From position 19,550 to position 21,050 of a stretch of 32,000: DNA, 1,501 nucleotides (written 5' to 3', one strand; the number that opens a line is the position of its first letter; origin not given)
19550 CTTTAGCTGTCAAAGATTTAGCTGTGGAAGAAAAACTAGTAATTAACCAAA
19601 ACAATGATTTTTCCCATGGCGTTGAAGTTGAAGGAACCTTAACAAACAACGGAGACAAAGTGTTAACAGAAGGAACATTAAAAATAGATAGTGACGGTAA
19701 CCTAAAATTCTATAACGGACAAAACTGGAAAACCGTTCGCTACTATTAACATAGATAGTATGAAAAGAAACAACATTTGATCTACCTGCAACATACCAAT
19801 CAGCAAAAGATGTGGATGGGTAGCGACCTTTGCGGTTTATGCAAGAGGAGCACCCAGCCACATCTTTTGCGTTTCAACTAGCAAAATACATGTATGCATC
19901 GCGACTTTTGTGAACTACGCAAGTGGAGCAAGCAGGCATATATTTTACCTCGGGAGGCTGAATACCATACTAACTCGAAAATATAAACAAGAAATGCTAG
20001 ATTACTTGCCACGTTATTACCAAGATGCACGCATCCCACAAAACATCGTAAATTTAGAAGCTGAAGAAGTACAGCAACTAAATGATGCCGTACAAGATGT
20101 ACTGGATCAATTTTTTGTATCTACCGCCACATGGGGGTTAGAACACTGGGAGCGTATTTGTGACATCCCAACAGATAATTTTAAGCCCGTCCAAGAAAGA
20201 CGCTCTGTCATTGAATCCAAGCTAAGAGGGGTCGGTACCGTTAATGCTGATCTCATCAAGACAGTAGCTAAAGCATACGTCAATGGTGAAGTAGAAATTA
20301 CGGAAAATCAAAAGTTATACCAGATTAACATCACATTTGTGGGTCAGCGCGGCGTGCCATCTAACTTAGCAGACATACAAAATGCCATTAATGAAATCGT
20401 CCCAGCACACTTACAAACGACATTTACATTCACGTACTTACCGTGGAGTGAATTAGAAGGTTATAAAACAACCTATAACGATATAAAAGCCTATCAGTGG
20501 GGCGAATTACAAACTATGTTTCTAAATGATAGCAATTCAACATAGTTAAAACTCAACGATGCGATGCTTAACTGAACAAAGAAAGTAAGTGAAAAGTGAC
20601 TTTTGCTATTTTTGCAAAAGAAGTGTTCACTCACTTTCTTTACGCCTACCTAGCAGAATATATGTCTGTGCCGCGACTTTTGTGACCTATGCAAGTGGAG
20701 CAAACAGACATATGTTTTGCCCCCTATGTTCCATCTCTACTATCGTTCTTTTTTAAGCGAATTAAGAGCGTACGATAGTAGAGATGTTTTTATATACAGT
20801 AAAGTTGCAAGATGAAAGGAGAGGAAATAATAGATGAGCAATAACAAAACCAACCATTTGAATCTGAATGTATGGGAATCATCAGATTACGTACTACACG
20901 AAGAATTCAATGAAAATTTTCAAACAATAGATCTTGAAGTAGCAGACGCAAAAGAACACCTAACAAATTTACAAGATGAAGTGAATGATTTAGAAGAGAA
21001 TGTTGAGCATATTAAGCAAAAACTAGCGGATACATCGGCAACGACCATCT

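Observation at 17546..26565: Two XkdU paralogues and three complete tail-fibre genes in one tail cluster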

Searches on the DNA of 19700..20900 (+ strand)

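Call 13: search_rna_families(source=window, start=19700, end=20900, threshold=evalue, max_evalue=10)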
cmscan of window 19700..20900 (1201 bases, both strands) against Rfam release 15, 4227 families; matches with E-value up to 10: 7.
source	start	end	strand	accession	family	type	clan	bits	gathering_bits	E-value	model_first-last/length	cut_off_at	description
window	20577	20642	-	RF03623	mir-1252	Gene; miRNA;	-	20.4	70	1.9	1-65/65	no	mir-1252 microRNA precursor family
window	20727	20798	+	RF03734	mir-4773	Gene; miRNA;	-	19.6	100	1.6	1-78/78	no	mir-4773 microRNA precursor family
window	20572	20630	+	RF00336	snoJ26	Gene; snRNA; snoRNA; CD-box;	-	19.5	50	2.6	1-147/147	no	Small nucleolar RNA J26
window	20732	20786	+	RF04096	mir-4433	Gene; miRNA;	-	17.8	77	2.3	1-83/83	no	mir-4433 microRNA precursor family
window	20614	20683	+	RF00439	SNORD87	Gene; snRNA; snoRNA; CD-box;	-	17.8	50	2.9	1-85/85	no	Small nucleolar RNA SNORD87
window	20579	20640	-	RF01061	mir-548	Gene; miRNA;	-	16.5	90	6.8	1-84/84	no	mir-548 microRNA precursor family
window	20568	20652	-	RF00994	mir-1255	Gene; miRNA;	-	15.1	63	9.7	1-67/67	no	mir-1255 microRNA precursor family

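Call 51: build_rna_model(alignment_id=A4, structure=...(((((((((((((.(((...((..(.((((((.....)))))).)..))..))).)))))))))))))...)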
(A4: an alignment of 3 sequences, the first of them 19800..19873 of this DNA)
Model R1 built from alignment A4 (3 sequences, 74 columns); structure: as given.
model positions 74; base pairs 25; branch points 0; effective number of sequences 1.66; information 0.763 bits per position. Calibrated on 0.2 Mb of random sequence (short: E-values are rough).
structure used (alignment columns):
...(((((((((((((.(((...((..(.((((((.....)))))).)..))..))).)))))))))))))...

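Call 52: search_with_rna_model(model_id=R1, sources=[window, L001, L003, L005, L006, L007, L008, L009, L010, L011, L012, L013, L014, L015, L016, L017, L018, L019], max_evalue=10)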
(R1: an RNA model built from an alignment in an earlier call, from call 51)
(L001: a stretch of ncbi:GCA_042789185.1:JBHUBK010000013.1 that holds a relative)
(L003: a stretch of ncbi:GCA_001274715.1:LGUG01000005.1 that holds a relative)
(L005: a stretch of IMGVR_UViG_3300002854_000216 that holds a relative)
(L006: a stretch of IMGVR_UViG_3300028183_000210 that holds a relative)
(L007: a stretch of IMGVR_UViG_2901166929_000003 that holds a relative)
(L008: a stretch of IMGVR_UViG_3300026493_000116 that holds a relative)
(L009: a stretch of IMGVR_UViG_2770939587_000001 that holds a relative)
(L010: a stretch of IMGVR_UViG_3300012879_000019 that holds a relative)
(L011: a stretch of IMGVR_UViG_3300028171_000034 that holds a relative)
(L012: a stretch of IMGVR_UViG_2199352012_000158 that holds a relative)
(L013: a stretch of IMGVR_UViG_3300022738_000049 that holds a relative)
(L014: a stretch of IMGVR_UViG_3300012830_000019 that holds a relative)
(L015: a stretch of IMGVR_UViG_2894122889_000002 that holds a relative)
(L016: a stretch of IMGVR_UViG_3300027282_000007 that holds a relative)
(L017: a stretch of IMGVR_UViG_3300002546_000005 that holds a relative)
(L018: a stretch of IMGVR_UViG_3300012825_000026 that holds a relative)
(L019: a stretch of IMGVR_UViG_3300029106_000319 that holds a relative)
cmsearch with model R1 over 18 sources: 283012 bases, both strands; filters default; matches with E-value up to 10: 7.
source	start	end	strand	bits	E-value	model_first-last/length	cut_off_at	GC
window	19800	19873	+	93.9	3.9e-22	1-74/74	no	0.5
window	19878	19951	+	93.5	5.1e-22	1-74/74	no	0.42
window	20650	20723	+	92.8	7.8e-22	1-74/74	no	0.46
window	20573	20646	+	37.9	6.7e-07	1-74/74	no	0.34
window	19800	19873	-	32.7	1.7e-05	1-74/74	no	0.5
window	19878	19951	-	23.2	0.0066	1-74/74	no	0.42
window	20650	20723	-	20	0.05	1-74/74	no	0.46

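Call 56: search_with_rna_model(model_id=R1, sources=[L020, L021, L022, L023, L024, L025, L026, L027, L028, L002, L004], max_evalue=10)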
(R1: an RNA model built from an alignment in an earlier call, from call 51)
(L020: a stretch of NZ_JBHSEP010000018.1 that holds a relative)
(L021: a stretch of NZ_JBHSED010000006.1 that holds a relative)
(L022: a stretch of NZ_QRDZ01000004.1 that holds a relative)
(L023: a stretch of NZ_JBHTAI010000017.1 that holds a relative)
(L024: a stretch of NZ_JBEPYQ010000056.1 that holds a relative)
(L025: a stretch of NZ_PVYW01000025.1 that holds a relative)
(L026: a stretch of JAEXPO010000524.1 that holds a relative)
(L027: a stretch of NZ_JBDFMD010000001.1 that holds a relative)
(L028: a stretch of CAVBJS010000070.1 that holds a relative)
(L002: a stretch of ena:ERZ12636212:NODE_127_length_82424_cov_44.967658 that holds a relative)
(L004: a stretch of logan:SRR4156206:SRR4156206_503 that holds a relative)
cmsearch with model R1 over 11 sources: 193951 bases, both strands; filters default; matches with E-value up to 10: 0.
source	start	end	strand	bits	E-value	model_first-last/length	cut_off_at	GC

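Call 57: search_with_rna_model(model_id=R1, source=window, filters=off, max_evalue=10, show_alignments=4)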
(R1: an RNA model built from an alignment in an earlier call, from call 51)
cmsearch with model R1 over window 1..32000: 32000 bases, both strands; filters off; matches with E-value up to 10: 28.
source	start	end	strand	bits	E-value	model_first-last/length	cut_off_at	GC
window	19800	19873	+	93.9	4.4e-23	1-74/74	no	0.5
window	19878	19951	+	93.5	5.8e-23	1-74/74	no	0.42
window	20650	20723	+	92.8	8.8e-23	1-74/74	no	0.46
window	20573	20646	+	37.8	7.7e-08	1-74/74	no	0.34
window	19800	19873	-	32.7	1.9e-06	1-74/74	no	0.5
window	19878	19951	-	23.2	0.00075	1-74/74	no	0.42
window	20650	20723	-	20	0.0056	1-74/74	no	0.46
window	20577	20642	-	15.1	0.12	1-74/74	no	0.3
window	1564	1609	-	14.2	0.21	1-74/74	no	0.39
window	5046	5105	+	13.7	0.28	1-74/74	no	0.37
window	11133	11169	+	12.9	0.45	1-74/74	no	0.32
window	11133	11169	-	12.6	0.57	1-74/74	no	0.32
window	1567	1608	+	11.2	1.3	1-74/74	no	0.4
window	26971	27014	-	10.7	1.8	1-74/74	no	0.45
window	3848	3886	+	10.4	2.2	1-74/74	no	0.36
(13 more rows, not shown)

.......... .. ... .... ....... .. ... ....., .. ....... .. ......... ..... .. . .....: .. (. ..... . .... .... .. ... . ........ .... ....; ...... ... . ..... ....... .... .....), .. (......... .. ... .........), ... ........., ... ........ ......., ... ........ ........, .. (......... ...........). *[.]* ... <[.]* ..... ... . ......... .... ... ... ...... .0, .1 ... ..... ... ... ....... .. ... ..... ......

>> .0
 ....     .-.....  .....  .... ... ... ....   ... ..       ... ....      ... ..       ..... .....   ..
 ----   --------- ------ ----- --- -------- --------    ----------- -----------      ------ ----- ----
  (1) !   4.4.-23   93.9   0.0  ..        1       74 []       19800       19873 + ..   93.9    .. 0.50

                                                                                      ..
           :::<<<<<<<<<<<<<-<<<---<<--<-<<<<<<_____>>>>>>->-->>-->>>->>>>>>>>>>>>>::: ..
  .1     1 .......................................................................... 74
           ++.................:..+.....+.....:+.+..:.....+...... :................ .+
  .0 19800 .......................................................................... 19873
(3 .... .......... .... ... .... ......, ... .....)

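Call 93: search_dna_similar(query=window:19790-19960:+, collection=phages, mode=distant, max_evalue=1, max_rows=10)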
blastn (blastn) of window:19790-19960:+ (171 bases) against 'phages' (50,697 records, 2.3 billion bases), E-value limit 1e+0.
No match.

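Call 94: search_dna_similar(query=window:19790-19960:+, collection=plasmids, mode=distant, max_evalue=1, max_rows=10)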
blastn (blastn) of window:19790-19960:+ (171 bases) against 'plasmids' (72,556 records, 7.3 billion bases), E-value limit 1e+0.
No match.

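Call 109: search_with_rna_model(model_id=R1, source=window, start=19700, end=20900, max_evalue=1e-7, make_alignment=true)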
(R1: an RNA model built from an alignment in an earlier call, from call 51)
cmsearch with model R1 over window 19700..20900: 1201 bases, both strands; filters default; matches with E-value up to 1e-7: 5.
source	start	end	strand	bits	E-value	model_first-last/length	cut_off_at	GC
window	19800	19873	+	93.9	1.7e-24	1-74/74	no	0.5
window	19878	19951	+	93.5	2.2e-24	1-74/74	no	0.42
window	20650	20723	+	92.8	3.3e-24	1-74/74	no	0.46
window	20573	20646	+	37.9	2.9e-09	1-74/74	no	0.34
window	19800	19873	-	32.7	7.2e-08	1-74/74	no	0.5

Alignment A8: 5 matches aligned to the model, 75 columns, each read 5' to 3' on its own strand. Consensus structure (alignment columns), stored with it:
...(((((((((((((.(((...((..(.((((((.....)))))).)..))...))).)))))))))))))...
